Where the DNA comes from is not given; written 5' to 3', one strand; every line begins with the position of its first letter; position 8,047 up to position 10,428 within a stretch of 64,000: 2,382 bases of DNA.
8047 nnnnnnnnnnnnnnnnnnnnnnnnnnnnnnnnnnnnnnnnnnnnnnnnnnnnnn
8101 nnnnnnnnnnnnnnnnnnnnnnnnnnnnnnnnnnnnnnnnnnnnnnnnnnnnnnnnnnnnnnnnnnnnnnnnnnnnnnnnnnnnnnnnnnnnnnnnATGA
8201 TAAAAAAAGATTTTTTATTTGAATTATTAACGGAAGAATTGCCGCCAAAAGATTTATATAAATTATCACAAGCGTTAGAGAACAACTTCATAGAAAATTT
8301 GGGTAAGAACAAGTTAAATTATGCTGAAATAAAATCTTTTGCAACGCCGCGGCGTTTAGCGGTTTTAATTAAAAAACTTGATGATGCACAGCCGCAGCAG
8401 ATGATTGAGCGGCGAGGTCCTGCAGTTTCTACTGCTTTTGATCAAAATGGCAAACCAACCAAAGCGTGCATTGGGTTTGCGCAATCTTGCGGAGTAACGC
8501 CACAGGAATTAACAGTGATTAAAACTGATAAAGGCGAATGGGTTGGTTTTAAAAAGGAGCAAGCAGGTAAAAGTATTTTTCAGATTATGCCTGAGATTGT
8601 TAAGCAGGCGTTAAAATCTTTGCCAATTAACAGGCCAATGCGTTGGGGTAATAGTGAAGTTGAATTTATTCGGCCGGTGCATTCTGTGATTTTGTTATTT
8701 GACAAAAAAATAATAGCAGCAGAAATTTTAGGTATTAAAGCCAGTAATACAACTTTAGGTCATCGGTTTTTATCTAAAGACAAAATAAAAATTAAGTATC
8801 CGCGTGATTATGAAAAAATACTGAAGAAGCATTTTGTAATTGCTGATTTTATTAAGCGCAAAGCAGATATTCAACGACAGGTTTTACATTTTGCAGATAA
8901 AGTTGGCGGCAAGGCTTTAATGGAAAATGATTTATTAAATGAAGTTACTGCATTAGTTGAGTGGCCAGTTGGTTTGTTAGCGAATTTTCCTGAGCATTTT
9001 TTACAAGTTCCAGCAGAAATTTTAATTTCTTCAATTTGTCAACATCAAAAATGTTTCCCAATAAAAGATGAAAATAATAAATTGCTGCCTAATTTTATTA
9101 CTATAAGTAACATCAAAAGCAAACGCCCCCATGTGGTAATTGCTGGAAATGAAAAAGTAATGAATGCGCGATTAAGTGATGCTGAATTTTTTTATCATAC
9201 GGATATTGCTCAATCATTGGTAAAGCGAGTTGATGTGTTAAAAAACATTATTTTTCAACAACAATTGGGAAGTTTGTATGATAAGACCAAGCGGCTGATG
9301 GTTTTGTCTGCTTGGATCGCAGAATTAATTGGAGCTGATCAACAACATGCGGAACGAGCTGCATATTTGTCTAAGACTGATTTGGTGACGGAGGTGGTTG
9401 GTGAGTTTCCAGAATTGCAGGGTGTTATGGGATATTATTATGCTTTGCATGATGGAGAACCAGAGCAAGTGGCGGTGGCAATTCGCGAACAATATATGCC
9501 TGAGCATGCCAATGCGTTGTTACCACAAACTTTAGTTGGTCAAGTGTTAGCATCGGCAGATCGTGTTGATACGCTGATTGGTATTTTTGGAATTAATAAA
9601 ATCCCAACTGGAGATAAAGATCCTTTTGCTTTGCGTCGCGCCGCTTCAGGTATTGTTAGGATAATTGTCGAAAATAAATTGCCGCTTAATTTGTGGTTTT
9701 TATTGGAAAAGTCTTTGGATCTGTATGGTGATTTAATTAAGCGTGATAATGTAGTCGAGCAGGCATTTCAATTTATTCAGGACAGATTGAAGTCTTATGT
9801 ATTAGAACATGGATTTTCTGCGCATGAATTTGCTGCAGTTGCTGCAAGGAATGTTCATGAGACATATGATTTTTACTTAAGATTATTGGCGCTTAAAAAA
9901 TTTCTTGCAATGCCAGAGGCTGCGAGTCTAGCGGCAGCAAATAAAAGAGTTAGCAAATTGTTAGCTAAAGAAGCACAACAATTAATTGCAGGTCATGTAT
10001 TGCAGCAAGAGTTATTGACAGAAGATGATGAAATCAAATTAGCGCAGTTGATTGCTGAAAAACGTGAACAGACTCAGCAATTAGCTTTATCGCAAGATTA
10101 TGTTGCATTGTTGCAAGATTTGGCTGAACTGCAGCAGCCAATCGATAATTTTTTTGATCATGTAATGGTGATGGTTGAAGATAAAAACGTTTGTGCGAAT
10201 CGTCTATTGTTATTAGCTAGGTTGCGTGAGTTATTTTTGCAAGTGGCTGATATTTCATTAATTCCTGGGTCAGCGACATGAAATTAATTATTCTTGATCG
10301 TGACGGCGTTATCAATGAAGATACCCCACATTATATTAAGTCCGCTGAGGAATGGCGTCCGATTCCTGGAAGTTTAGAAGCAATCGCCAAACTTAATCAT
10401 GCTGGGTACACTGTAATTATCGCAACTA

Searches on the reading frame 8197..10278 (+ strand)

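Call 86: search_protein_families(library=pfam, max_evalue=0.00001, proteins=[window:8197-10278:+])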
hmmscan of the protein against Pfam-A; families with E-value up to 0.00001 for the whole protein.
window:8197-10278:+ (694 aa): 2 families
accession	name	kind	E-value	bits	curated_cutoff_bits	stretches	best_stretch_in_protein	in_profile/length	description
PF02092.22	tRNA_synt_2f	-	1.6e-204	681.2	29.2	1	6-549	1-535/536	Glycyl-tRNA synthetase beta subunit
PF05746.21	DALR_1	-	8.1e-10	39.3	22.3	1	581-680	4-102/117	DALR anticodon binding domain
